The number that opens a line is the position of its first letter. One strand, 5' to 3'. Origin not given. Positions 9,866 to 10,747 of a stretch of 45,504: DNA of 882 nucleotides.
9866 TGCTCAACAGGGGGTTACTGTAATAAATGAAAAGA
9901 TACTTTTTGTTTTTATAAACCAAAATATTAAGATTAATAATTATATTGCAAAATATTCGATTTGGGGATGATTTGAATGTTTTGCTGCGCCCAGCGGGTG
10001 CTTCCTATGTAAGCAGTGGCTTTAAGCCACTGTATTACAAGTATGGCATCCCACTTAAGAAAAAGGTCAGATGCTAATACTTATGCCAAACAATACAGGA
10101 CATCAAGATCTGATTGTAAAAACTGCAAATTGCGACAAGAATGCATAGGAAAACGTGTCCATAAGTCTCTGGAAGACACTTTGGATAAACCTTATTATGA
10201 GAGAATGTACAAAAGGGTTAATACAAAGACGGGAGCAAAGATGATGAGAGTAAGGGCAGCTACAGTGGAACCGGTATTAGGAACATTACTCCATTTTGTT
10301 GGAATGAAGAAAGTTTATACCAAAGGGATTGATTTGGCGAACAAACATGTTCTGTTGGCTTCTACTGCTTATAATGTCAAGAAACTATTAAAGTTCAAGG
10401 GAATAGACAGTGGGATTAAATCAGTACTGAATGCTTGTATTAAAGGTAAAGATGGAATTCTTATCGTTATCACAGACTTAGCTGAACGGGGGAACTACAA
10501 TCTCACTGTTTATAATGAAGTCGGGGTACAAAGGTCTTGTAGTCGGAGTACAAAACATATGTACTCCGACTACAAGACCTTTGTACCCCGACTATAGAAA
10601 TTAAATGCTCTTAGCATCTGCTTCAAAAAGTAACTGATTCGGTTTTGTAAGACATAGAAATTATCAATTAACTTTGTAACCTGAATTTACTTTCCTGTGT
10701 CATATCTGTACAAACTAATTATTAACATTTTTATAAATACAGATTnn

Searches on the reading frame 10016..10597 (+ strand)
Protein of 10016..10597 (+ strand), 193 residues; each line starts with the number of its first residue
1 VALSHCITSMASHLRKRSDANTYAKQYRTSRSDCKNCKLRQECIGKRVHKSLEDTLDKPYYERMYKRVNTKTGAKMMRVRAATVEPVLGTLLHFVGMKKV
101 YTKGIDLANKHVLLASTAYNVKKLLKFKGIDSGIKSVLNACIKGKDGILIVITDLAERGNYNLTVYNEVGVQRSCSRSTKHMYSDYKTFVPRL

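Call 7: search_protein_families(library=pfam, proteins=[window:10016-10597:+])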
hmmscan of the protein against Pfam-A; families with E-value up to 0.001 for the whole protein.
window:10016-10597:+ (193 aa): 1 family
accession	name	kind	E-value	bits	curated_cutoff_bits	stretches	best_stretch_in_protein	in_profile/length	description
PF13751.12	DDE_Tnp_1_6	-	2.2e-16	60.7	25.1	1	12-125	10-125/125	Transposase DDE domain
